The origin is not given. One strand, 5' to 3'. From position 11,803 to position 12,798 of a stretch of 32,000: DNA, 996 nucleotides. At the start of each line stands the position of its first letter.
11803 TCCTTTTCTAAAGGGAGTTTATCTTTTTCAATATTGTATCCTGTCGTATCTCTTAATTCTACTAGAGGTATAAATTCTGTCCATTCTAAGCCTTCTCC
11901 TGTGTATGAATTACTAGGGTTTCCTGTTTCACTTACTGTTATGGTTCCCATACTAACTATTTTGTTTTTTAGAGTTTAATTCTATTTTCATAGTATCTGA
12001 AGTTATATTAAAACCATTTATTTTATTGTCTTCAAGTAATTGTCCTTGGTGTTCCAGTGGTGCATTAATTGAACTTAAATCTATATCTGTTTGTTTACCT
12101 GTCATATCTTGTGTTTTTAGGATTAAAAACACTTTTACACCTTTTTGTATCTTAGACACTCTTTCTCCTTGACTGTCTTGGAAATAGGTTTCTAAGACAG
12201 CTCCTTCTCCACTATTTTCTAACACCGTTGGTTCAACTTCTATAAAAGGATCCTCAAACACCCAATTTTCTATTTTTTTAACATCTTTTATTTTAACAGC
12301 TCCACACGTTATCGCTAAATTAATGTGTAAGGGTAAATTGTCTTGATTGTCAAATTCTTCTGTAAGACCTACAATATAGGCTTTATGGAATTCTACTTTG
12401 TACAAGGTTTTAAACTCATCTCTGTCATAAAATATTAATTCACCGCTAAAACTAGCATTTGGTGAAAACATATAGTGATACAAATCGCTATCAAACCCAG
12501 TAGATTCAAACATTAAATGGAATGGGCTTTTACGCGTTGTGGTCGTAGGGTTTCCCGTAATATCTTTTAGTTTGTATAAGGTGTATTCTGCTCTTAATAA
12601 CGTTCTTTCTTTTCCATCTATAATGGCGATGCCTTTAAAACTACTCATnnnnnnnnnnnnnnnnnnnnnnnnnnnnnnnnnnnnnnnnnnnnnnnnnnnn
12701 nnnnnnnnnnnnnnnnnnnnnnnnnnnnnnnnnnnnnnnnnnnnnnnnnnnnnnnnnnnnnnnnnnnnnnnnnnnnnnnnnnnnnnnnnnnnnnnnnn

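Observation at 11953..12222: The Hcp C-terminal extension switches together with the N-terminal domain of the downstream effector (candidate built-in effector adaptor)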

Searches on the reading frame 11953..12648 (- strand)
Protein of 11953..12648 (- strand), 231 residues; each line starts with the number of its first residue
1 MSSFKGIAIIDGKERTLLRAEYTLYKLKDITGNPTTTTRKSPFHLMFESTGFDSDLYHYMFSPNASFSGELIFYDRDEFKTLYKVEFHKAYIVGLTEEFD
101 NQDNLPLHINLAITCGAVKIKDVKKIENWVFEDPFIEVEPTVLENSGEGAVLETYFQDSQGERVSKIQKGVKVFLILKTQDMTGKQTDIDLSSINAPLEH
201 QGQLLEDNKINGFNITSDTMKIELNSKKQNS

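Call 4: search_protein_families(library=pfam, proteins=[window:11953-12648:-], max_evalue=0.1)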
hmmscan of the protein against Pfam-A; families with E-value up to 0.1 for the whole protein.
window:11953-12648:- (231 aa): 2 families
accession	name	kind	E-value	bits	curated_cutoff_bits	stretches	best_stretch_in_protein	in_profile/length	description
PF17642.6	TssD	-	8.7e-25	87.5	25.8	1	3-130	2-128/128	Hemolysin coregulated protein Hcp (TssD)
PF09962.14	DUF2196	-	0.029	14.7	25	1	161-188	2-29/61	Uncharacterized conserved protein (DUF2196)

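Call 8: find_homologous_proteins(query=window:11956-12648:-, max_evalue=0.001)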
Query window:11956-12648:- (231 aa): 13 proteins with E <= 0.001 among 277 candidates.
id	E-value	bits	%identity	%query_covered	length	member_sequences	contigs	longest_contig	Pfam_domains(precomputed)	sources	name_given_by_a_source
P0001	2.4e-132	457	99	90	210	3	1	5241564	PF17642.7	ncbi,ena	-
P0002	3.3e-106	372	75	98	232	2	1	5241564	PF17642.7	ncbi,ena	-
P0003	1.1e-89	318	63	99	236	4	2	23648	PF17642.7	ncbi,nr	ncbi:MAG: hypothetical protein CR968_03015 [Flavobacteriia bacterium]|nr:MAG: hypothetical protein C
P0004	4.3e-85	303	70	89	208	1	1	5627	PF17642.7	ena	-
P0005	2.8e-83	297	60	97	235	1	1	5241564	PF17642.7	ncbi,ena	-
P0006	4.7e-83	296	58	99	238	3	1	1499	PF17642.7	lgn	-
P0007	2.3e-80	287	59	98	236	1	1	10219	PF17642.7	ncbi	-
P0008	1.0e-79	285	57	100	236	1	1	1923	PF17642.7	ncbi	-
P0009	9.2e-79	282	56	100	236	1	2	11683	PF17642.7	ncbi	-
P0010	1.0e-78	282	79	70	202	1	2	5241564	PF17642.7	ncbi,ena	-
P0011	1.0e-67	246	64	80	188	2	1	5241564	PF17642.7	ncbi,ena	-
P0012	2.6e-59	218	71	58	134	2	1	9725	PF17642.7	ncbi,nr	ncbi:MAG: hypothetical protein CSA40_01445 [Flavobacteriales bacterium]|nr:MAG: hypothetical protein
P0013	2.3e-36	143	72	39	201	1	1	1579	PF17642.7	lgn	-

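Call 10: find_related_loci(query=A2, collection=genome_contigs, flank=7000)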
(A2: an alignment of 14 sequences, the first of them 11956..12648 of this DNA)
Query A2 (231 aa) in genome_contigs; peptide patterns used: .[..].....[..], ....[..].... (x = any residue, [..] = any of these).
65 stretches matched a pattern; 1 encode a relative of the query (tblastn E <= 1e-3); 1 distinct loci.
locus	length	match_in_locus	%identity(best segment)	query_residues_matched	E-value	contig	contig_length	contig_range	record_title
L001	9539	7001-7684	63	1-229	2e-97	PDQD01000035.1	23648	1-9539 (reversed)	MAG: Flavobacteriia bacterium isolate DOLZORAL124_38_11 DolZOral124_scaffold_3154, whole genome shotgun sequence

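Call 11: find_encoding_contigs(protein=P0002, flank=10000, max_places=3)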
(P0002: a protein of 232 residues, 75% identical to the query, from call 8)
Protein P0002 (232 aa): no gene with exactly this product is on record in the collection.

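Call 12: find_encoding_contigs(protein=P0005, flank=10000, max_places=3)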
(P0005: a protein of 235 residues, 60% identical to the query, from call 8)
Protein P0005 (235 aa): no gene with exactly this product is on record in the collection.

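Call 13: find_encoding_contigs(protein=P0009, flank=10000, max_places=3)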
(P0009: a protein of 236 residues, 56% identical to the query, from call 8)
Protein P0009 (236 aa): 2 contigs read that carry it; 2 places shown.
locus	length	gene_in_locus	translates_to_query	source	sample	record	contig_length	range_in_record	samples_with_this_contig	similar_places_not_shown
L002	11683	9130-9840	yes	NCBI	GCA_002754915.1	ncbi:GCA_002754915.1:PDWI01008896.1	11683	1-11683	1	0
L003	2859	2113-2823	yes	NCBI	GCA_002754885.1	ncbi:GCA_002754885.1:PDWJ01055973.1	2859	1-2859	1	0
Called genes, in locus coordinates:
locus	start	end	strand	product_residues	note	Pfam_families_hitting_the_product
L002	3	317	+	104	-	?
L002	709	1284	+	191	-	PF00027:cNMP_binding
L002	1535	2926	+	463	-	PF01551:Peptidase_M23, PF18962:Por_Secre_tail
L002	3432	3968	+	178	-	PF10604:Polyketide_cyc2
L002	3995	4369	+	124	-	PF00903:Glyoxalase, PF22677:Ble-like_N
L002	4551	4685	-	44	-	-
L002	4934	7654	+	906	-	PF00270:DEAD, PF04851:ResIII, PF13401:AAA_22 (weak)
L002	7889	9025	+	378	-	PF03372:Exo_endo_phos (faint)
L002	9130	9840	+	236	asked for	PF17642:TssD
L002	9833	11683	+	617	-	?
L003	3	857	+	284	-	?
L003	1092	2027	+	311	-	PF03372:Exo_endo_phos (faint)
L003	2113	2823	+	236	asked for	PF17642:TssD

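Call 14: find_encoding_contigs(protein=P0007, flank=10000, max_places=3)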
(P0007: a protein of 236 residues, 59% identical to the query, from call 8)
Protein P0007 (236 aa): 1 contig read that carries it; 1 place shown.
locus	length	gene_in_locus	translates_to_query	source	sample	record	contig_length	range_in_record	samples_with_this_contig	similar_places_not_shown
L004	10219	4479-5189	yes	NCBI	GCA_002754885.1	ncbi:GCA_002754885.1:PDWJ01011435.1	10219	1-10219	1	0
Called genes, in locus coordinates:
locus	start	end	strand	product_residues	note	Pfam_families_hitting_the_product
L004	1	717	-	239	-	?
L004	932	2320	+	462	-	PF00890:FAD_binding_2 (faint), PF01134:GIDA (weak), PF01266:DAO (faint), PF07992:Pyr_redox_2, PF12831:FAD_oxidored (weak), PF13738:Pyr_redox_3, PF00070:Pyr_redox, PF02852:Pyr_redox_dim, +4 more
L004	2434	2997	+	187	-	-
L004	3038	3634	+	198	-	-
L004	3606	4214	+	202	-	-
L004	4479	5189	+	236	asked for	PF17642:TssD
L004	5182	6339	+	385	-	-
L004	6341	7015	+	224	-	-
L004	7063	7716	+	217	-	-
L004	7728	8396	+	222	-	-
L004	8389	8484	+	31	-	-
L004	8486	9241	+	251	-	-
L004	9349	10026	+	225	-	-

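Call 17: find_related_loci(query=A2, collection=metagenome_contigs, flank=7000)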
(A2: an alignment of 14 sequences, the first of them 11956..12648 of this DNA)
Query A2 (231 aa) in metagenome_contigs; peptide patterns used: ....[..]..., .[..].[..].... (x = any residue, [..] = any of these).
286 stretches matched a pattern; 13 encode a relative of the query (tblastn E <= 1e-3); 13 distinct loci.
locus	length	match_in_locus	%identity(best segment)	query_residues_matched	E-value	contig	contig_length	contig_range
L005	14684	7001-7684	64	1-229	3e-97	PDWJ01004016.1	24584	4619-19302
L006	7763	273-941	65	1-224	4e-97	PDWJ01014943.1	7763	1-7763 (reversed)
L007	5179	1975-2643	64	1-224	1e-96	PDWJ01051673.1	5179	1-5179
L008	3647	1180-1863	63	1-229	3e-97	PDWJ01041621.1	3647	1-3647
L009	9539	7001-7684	63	1-229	2e-96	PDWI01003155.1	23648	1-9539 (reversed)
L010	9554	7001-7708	56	1-231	3e-85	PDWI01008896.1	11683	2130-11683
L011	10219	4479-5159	59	1-226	2e-84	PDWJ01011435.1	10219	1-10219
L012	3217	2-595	60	31-229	2e-78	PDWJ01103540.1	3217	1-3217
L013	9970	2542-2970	78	1-143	2e-76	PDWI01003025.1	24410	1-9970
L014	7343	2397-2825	71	1-143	1e-68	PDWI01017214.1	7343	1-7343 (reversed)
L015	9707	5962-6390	71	1-143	1e-68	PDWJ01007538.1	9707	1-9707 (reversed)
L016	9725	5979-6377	71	1-133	3e-65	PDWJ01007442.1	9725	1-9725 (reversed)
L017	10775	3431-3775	77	29-143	2e-59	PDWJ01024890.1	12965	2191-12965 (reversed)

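Call 29: predict_structure(alignment_id=A2)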
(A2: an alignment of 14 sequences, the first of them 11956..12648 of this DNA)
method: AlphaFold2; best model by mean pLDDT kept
length: 231 residues; sequences in the alignment: 14
mean_pLDDT: 58.3   pTM: 0.36
mean pLDDT of the five models: 58.3, 57.0, 56.9, 56.4, 55.8
residues with pLDDT >= 90: 8; 70-90: 70; 50-70: 62; < 50: 91
segments of 3 or more residues with pLDDT < 50: 1-46, 48-52, 54-56, 74-76, 103-107, 125-146
pLDDT, mean of each block of 10 residues (from residue 1): 33 36 32 33 44 49 53 50 57 55 50 55 48 34 47 87 82 89 82 81 83 84 79 38
secondary structure, 60 per line:
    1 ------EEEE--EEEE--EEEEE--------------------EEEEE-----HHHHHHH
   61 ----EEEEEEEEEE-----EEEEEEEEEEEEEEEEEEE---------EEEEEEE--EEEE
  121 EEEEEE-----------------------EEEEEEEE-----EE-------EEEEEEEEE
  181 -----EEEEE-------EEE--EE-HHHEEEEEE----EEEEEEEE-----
elements in order: E7-10 E13-16 E19-23 E44-48 H54-60 E65-74 E80-98 E108-114 E117-126 E150-157 E172-180 E186-190 E198-200 E209-214 E219-226

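Call 34: fold_search(model_id=the predicted structure, library=pdb)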
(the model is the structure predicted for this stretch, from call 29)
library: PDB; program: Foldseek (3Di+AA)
matches with E <= 10: 504; with E <= 0.001: 5
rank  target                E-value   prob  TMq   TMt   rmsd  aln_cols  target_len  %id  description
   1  6bdc                  5.5e-05  1.00  0.33  0.55   8.6       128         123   28  Structure of Hcp1 from Flavobacterium johnsoniae (released 2017-12-27)
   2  8gra_A                1.1e-04  1.00  0.33  0.54   9.4       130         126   25  Structure of Type VI secretion system cargo delivery vehicle Hcp-VgrG-PAAR (released 2023-07-12)
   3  7yw0_B                1.2e-04  1.00  0.31  0.53   9.2       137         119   24  Bacteroides fragilis Hcp5 (released 2023-08-30)
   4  8gra_B                1.5e-04  1.00  0.32  0.52   9.4       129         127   26  Structure of Type VI secretion system cargo delivery vehicle Hcp-VgrG-PAAR (released 2023-07-12)
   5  7yw0_A                1.7e-04  1.00  0.32  0.54   9.2       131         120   24  Bacteroides fragilis Hcp5 (released 2023-08-30)
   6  9vne_E                2.8e-03  1.00  0.30  0.64   3.9       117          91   14  Bacteroides fragilis NCTC9343 T6SS Hcp2-Hcp3 heterohexamer complex (released 2026-01-21)
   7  5xhh_A                1.0e-02  1.00  0.33  0.46   8.3       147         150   12  crystal structure of Hcp1 from Salmonella typhimurium (released 2018-03-07)
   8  8zdj_S                1.6e-02  0.95  0.29  0.24  21.9       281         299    9  Cryo-EM structure of Mycobacteriophage Douge genome-packed connector (gp5, gp9, gp10, gp12 and gp13) (released 2025-06-25)
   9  7fcf_D                2.2e-02  1.00  0.32  0.47   7.4       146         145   14  Crystal structure of T6SS Hcp protein (released 2022-07-20)
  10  4hkh_B                2.7e-02  0.99  0.30  0.44   7.3       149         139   15  Structure of the Hcp1 protein from E. coli EAEC 042 pathovar, mutants N93W-S158W (released 2013-12-11)
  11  7fcf_C                3.0e-02  1.00  0.32  0.47   7.0       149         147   12  Crystal structure of T6SS Hcp protein (released 2022-07-20)
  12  5xhh_C                3.1e-02  1.00  0.33  0.49   6.2       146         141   14  crystal structure of Hcp1 from Salmonella typhimurium (released 2018-03-07)
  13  7fcf_B                3.3e-02  1.00  0.31  0.47   5.3       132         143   13  Crystal structure of T6SS Hcp protein (released 2022-07-20)
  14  4w64_A                3.7e-02  0.98  0.29  0.37   9.3       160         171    9  Hcp1 protein from Acinetobacter baumannii AB0057 (released 2015-07-01)
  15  9qgl_1A               3.9e-02  0.98  0.29  0.41  10.4       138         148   15  Cryo-EM structure of the PlPVC1 baseplate, 6-fold symmetrized (C6), in extended state (released 2025-10-29)
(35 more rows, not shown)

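Call 47: find_encoding_contigs(protein=P0004, flank=6000, max_places=3)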
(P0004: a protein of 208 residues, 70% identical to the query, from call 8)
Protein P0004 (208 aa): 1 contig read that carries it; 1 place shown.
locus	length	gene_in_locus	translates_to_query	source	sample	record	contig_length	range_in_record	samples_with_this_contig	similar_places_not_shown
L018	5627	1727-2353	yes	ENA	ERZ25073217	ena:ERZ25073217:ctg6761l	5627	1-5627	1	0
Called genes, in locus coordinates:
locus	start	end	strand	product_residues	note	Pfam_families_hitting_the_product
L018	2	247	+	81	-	?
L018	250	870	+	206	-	-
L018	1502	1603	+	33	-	-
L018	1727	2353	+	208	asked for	PF17642:TssD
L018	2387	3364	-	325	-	PF13936:HTH_38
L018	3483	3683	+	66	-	-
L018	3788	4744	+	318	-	PF13936:HTH_38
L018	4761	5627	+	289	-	?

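Call 50: find_encoding_contigs(protein=P0006, flank=3000, max_places=4)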
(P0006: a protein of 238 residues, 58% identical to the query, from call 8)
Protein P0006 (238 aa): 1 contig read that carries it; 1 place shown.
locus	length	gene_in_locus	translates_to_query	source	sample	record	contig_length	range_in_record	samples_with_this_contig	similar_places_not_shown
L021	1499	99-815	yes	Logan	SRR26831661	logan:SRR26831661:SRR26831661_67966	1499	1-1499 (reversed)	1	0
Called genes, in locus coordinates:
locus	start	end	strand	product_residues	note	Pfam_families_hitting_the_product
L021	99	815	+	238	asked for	PF17642:TssD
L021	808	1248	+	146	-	-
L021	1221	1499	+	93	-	?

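Call 51: find_encoding_contigs(protein=P0008, flank=3000, max_places=4)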
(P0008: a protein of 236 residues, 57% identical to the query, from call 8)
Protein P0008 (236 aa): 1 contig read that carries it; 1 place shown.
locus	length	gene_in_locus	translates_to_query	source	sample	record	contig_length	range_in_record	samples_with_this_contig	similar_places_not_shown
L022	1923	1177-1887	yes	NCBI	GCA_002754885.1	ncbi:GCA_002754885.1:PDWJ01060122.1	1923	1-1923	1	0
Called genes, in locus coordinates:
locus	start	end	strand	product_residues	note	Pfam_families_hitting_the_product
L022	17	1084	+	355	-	PF04231:Endonuclease_1, PF18962:Por_Secre_tail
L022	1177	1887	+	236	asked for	PF17642:TssD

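Call 62: search_protein_families(library=ncbifam, proteins=[window:11956-12648:-], max_evalue=0.01)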
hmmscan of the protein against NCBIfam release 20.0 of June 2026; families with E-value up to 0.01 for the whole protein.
window:11956-12648:- (231 aa): 0 families

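Call 67: list_cluster_members(proteins=[P0001, P0002, P0005, P0010])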
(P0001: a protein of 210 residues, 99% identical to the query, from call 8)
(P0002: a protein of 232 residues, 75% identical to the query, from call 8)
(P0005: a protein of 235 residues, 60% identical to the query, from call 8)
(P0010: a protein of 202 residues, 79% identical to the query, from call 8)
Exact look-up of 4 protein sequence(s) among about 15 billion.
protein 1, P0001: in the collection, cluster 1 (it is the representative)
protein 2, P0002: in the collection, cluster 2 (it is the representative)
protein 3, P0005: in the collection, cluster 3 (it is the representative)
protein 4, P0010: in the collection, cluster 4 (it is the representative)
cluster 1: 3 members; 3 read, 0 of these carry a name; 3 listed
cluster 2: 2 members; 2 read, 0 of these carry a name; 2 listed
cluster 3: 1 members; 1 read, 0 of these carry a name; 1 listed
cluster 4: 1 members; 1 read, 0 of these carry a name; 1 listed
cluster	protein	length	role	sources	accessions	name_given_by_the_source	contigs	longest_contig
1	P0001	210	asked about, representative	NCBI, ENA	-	-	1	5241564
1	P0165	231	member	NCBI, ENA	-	-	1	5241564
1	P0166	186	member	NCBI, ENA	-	-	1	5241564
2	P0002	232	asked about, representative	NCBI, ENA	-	-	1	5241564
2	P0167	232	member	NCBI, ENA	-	-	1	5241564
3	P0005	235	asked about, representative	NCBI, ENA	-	-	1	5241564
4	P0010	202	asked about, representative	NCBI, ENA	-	-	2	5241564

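Call 74: find_encoding_contigs(protein=P0010, flank=8000, max_places=3)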
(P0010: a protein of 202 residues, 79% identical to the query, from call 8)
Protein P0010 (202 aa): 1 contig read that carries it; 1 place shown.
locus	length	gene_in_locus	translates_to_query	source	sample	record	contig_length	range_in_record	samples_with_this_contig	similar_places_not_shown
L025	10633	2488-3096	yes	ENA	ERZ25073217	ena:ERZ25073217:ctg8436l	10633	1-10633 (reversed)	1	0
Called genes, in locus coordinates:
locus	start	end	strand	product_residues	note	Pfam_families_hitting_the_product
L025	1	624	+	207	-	?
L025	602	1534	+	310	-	-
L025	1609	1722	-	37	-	-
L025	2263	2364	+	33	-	-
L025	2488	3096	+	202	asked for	PF17642:TssD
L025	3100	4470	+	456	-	-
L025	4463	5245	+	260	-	-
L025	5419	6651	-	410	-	PF00872:Transposase_mut, PF10551:MULE (weak)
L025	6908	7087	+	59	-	PF00196:GerE (faint), PF13384:HTH_23 (weak)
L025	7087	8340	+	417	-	-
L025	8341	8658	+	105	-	-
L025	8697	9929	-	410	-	PF00872:Transposase_mut, PF10551:MULE (weak)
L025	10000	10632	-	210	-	?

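Call 92: search_dna_similar(query=window:11956-12648:-, collection=plasmids, mode=protein, max_evalue=0.001, max_rows=30)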
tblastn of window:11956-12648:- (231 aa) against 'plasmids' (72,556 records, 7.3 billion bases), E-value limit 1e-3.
Records with a match: 7; places in all: 13; records where one place covers at least 80% of the query: 3.
Best place of each record, by identity: <60% 7.
By first word of the organism name: Bernardetia 3; Tenacibaculum 3; Capnocytophaga 1.
By predicted mobility (MOB-suite, as given by PLSDB): non-mobilizable 6; mobilizable 1.
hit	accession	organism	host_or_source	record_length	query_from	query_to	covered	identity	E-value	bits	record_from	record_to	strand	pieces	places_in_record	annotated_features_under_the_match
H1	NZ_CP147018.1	Bernardetia sp. Wsw4-3y2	Red alga,Red algae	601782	10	224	93%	25.7%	6e-8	60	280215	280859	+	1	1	none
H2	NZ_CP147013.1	Bernardetia sp. MNP-M8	grean alga,grean algae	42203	10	224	93%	23.9%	1e-11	71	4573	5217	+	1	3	tssD: type VI secretion system tube protein TssD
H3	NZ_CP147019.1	Bernardetia sp. Wsw4-3y2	Red alga,Red algae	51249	10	224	93%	23.9%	1e-11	71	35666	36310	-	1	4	tssD: type VI secretion system tube protein TssD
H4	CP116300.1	Tenacibaculum finnmarkense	Atlantic salmon (Salmo salar ...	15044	1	129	56%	26.4%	6e-5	51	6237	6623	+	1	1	tssD: type VI secretion system tube protein TssD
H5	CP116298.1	Tenacibaculum finnmarkense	Atlantic salmon (Salmo salar ...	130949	1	129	56%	26.4%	2e-4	49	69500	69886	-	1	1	tssD: type VI secretion system tube protein TssD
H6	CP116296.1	Tenacibaculum finnmarkense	Atlantic salmon (Salmo salar ...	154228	1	129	56%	26.4%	2e-4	49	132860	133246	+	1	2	tssD: type VI secretion system tube protein TssD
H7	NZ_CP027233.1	Capnocytophaga sp. oral taxon 864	Homo sapiens,pure ...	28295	3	129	55%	26.8%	6e-6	54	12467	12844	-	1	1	tssD: type VI secretion system tube protein TssD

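Call 95: get_annotated_region(hit=H1, flank=6000)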
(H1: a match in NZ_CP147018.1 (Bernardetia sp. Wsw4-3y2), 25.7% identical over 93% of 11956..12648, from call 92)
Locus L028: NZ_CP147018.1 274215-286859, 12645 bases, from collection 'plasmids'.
description: Bernardetia sp. Wsw4-3y2 plasmid plasmd1, complete sequence
organism: Bernardetia sp. Wsw4-3y2 (NCBI taxid 3127471)
taxonomy: Bacteria; Bacteroidota; Cytophagia; Cytophagales; Bernardetiaceae; Bernardetia; Bernardetia sp. Wsw4-3y2
host: -; source: Red alga,Red algae; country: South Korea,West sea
typing (MOB-suite, as given by PLSDB): non-mobilizable
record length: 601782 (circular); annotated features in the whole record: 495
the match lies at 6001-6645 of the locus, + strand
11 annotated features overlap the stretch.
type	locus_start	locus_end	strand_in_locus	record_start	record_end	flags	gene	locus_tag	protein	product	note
CDS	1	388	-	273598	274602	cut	-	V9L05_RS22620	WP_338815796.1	archaemetzincin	-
CDS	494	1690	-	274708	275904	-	-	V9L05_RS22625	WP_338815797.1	glucosaminidase domain-containing protein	-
CDS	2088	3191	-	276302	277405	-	-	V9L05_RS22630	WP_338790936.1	tetratricopeptide repeat protein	-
CDS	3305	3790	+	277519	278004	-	-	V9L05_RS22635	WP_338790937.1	hypothetical protein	-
CDS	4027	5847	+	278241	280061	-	-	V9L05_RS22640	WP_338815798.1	ABC transporter ATP-binding protein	-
CDS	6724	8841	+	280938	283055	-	-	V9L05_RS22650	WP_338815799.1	hypothetical protein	-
CDS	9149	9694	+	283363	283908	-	-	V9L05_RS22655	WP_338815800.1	hypothetical protein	-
CDS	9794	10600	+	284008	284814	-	-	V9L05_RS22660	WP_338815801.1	hypothetical protein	-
CDS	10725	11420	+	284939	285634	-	-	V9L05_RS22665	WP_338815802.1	hypothetical protein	-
CDS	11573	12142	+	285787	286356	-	-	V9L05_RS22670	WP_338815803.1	hypothetical protein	-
CDS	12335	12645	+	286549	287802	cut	-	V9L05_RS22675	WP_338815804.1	ABC transporter permease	-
